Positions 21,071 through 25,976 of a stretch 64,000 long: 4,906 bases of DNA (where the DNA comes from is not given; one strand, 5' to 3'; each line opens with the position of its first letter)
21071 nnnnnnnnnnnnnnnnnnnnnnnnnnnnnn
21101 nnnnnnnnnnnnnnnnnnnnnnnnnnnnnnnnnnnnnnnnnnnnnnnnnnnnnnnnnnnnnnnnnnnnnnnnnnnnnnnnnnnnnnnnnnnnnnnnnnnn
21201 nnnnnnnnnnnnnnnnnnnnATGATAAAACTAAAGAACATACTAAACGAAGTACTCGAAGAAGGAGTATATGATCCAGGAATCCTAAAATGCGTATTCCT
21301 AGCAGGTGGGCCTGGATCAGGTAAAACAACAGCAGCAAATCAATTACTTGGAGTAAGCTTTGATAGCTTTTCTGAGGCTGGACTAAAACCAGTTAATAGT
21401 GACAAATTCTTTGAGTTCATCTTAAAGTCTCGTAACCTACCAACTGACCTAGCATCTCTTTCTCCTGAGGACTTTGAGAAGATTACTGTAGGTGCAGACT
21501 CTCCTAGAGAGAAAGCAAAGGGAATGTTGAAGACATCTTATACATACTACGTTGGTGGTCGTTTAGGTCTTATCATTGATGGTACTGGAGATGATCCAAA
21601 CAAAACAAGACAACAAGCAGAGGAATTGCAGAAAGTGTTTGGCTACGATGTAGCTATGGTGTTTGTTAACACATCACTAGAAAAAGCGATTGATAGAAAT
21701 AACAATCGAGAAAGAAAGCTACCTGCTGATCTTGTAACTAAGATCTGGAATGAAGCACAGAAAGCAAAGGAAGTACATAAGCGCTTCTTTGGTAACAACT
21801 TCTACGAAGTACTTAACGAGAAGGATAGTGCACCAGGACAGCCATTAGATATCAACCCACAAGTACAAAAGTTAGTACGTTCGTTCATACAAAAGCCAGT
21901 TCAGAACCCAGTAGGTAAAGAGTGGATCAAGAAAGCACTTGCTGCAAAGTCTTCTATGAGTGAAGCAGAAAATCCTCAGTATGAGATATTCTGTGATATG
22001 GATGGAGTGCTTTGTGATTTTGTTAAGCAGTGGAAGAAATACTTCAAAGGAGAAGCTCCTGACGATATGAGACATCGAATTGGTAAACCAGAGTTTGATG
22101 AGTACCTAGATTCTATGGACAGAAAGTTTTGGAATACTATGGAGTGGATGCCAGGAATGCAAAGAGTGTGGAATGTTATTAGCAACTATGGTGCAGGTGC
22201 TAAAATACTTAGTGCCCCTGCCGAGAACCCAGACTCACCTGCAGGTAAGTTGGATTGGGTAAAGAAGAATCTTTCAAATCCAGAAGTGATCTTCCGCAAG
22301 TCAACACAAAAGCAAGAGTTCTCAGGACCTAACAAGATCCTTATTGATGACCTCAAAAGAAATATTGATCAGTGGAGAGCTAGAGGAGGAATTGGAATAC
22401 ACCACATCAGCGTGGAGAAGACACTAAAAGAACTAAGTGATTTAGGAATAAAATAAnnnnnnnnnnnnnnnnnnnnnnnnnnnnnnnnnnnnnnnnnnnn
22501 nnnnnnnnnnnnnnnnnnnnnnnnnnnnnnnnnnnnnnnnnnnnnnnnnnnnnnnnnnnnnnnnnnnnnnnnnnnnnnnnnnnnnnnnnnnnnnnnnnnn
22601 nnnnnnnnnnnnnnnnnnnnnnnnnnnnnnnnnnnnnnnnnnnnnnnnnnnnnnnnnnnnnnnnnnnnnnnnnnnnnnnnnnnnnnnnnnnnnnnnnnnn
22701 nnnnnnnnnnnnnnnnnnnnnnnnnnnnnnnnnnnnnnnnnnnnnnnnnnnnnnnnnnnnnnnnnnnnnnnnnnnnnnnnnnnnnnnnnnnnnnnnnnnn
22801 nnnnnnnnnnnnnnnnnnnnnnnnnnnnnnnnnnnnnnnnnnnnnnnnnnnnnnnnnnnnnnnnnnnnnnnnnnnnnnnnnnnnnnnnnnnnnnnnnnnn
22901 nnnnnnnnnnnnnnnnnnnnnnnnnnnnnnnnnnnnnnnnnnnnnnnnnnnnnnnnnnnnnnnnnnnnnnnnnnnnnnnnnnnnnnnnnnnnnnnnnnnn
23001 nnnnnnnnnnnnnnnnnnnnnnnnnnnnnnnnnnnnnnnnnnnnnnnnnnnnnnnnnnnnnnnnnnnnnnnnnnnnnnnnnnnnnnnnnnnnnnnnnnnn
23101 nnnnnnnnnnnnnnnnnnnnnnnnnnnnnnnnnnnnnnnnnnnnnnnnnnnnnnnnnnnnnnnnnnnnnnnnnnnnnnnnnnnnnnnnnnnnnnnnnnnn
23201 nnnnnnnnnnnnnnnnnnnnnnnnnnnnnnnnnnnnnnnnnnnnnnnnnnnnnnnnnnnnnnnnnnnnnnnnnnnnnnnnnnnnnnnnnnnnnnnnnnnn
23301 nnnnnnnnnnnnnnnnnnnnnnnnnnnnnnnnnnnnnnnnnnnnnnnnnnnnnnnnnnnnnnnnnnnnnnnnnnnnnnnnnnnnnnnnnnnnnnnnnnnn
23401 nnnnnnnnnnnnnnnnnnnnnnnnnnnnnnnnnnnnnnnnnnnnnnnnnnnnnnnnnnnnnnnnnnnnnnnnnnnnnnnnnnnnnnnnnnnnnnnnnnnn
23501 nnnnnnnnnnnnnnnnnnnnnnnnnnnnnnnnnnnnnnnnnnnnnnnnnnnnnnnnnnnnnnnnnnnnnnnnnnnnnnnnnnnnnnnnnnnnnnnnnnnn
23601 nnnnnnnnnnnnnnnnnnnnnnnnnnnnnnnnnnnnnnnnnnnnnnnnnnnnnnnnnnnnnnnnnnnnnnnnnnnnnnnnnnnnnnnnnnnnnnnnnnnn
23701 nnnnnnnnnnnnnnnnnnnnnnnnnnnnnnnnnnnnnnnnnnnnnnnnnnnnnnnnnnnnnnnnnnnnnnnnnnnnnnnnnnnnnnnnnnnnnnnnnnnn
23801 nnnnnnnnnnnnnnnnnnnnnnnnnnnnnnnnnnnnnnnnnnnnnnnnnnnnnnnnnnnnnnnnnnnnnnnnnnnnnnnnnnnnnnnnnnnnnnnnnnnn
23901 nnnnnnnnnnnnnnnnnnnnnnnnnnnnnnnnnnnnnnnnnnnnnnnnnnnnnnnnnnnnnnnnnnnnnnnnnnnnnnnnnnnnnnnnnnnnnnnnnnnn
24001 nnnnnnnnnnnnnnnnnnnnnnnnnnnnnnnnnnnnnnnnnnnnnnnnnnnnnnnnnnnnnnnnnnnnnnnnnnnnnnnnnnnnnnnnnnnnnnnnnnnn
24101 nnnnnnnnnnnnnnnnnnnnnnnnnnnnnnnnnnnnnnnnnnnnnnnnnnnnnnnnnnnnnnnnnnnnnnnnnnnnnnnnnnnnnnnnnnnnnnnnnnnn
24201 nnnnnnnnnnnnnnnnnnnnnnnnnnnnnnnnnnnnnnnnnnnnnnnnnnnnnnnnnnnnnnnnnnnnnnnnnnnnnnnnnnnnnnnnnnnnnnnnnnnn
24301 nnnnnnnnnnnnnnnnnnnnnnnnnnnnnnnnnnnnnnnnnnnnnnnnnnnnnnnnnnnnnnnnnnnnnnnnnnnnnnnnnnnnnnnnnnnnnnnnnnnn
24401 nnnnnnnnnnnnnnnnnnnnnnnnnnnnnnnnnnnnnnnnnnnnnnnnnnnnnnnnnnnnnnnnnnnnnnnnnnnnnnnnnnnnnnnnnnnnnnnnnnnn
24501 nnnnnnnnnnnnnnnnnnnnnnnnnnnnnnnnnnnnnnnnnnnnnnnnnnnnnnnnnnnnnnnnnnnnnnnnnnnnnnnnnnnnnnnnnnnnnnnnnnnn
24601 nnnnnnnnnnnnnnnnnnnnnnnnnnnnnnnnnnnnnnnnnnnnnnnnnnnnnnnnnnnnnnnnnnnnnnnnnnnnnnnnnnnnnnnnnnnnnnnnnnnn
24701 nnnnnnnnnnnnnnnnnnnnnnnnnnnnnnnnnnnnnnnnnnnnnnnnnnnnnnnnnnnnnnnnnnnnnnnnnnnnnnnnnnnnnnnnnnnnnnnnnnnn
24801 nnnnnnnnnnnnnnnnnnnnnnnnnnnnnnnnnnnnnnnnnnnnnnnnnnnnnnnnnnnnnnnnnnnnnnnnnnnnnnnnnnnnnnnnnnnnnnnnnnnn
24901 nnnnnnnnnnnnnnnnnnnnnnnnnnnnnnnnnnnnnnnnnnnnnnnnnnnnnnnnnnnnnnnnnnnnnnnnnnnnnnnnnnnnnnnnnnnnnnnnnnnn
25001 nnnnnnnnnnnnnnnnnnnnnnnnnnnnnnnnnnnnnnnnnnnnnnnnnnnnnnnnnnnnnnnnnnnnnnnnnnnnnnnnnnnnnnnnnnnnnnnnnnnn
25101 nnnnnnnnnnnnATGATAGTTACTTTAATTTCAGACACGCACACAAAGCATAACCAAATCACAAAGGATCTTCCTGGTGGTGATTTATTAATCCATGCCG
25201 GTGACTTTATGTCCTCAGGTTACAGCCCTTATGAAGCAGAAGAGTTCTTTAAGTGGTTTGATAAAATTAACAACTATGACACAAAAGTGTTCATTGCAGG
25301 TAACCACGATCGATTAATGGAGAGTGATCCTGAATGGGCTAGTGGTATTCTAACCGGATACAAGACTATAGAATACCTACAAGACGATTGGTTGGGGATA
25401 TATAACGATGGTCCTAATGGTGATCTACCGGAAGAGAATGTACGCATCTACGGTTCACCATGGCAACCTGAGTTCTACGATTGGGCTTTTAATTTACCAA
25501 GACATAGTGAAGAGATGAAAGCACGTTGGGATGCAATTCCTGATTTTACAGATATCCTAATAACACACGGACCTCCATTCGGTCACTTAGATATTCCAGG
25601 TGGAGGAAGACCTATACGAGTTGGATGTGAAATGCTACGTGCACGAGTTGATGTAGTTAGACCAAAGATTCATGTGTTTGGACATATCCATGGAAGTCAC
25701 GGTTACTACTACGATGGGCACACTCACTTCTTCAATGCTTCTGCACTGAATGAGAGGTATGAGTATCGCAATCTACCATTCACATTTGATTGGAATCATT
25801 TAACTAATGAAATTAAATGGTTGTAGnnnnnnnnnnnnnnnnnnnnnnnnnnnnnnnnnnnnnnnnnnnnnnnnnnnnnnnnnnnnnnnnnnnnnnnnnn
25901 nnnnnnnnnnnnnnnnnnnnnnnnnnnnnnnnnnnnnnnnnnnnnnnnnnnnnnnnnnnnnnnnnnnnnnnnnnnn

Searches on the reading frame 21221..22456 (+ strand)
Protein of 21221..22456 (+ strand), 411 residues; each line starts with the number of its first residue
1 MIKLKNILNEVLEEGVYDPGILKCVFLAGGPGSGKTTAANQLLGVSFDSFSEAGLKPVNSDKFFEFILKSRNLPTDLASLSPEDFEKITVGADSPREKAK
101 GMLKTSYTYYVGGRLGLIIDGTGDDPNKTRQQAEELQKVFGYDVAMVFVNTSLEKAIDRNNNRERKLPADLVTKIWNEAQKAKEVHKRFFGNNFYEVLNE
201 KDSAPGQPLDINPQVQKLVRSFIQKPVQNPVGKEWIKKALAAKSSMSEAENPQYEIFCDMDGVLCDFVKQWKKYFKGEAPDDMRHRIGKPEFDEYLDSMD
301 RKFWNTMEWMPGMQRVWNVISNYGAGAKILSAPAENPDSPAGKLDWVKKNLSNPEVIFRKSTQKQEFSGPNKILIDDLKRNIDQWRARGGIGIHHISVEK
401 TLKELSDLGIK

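Call 11: search_protein_families(library=pfam, max_evalue=0.001, proteins=[window:21221-22456:+])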
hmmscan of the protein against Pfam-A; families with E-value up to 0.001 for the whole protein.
window:21221-22456:+ (411 aa): 4 families
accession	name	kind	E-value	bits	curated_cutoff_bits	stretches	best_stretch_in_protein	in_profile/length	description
PF06941.18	NT5C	-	1.7e-08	35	24.8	1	256-391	4-148/180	5' nucleotidase, deoxy (Pyrimidine), cytosolic type C protein (NT5C)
PF06414.18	Zeta_toxin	-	5.2e-08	33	22.3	0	99-167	80-147/199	Zeta toxin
PF13671.12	AAA_33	-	7.9e-07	29.9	27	1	26-180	3-137/143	AAA domain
PF07931.18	CPT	-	2e-05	24.9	22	1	24-187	3-145/172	Chloramphenicol phosphotransferase-like protein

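Call 47: search_solved_structures(query=window:21221-22456:+, max_evalue=0.01)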
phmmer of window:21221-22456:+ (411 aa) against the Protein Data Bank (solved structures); distinct sequences matched with E-value up to 0.01: 0.

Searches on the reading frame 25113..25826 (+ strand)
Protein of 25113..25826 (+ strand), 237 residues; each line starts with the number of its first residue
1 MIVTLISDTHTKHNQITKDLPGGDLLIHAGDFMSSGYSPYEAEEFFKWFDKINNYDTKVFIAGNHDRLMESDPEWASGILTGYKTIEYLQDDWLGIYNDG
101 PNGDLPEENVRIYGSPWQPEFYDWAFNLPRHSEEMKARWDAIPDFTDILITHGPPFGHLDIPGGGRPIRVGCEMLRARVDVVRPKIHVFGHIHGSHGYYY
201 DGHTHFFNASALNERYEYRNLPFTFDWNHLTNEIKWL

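Call 90: search_protein_families(library=pfam, max_evalue=0.001, proteins=[window:25113-25826:+])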
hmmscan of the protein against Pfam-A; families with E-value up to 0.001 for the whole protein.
window:25113-25826:+ (237 aa): 2 families
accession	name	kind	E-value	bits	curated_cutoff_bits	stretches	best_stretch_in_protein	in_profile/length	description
PF00149.33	Metallophos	-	4.8e-13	50.4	21.5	1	3-194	3-190/191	Calcineurin-like phosphoesterase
PF12850.12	Metallophos_2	-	6.2e-09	36.5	27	1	1-209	1-132/154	Calcineurin-like phosphoesterase superfamily domain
